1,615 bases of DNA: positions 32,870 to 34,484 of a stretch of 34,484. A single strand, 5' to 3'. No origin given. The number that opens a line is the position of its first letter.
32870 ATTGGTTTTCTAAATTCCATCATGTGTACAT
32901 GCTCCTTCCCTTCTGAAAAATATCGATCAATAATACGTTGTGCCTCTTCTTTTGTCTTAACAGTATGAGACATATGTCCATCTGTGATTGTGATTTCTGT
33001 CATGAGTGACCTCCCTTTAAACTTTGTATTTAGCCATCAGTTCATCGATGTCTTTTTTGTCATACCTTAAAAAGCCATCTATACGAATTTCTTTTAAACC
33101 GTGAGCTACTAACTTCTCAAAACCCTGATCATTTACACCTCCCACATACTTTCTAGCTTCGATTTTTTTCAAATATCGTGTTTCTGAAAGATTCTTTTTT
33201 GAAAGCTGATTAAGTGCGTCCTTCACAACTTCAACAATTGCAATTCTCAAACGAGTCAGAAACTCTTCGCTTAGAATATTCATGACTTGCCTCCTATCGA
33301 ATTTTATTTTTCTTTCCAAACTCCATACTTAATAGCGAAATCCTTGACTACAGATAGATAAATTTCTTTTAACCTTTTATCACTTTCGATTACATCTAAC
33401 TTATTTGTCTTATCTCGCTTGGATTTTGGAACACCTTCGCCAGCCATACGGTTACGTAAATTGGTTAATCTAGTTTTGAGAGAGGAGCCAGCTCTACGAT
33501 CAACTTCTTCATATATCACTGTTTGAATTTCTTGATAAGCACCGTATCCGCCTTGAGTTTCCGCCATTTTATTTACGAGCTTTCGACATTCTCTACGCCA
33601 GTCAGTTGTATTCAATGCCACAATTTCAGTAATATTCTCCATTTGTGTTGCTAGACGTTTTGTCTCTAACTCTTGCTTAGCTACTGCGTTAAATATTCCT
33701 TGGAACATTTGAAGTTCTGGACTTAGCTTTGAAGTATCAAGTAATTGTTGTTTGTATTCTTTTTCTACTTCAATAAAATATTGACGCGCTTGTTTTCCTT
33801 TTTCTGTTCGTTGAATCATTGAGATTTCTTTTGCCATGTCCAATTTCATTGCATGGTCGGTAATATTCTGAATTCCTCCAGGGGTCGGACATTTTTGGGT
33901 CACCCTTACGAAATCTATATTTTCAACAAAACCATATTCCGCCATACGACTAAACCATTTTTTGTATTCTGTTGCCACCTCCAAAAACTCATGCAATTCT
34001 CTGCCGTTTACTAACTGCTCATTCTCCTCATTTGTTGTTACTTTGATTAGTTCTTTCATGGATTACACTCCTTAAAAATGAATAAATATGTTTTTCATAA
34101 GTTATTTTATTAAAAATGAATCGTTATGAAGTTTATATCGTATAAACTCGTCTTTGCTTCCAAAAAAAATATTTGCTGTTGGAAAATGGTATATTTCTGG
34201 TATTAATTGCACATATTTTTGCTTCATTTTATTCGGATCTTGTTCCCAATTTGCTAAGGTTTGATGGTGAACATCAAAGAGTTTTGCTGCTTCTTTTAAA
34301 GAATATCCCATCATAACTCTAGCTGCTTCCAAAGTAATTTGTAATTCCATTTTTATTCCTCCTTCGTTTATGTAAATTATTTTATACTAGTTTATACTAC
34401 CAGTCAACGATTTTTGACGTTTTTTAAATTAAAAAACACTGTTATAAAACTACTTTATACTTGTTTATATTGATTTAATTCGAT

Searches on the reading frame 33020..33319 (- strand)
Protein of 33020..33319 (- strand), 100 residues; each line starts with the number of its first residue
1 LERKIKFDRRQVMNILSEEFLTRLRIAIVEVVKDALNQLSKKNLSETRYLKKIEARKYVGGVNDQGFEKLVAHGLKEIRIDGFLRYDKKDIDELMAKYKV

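Call 54: search_protein_families(library=phrogs, proteins=[window:33020-33319:-], max_evalue=0.001)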
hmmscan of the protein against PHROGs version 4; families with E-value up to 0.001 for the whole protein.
window:33020-33319:- (100 aa): 1 family
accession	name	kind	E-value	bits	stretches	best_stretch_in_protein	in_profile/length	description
phrog_668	-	DNA, RNA and nucleotide metabolism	3.5e-12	47.4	1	12-99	27-114/181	HTH DNA binding protein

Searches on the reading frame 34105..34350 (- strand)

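Call 54: search_protein_families(library=phrogs, proteins=[window:34105-34350:-], max_evalue=0.001)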
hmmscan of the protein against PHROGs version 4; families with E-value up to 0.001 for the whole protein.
window:34105-34350:- (82 aa): 3 families
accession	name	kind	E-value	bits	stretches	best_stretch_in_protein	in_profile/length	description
phrog_3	-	transcription regulation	5e-06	27.5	1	1-71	87-155/430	transcriptional repressor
phrog_2439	-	transcription regulation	2.7e-05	24.2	1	7-68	12-72/367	transcriptional regulator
phrog_2328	-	transcription regulation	0.00013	22.7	1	7-47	20-60/128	transcriptional repressor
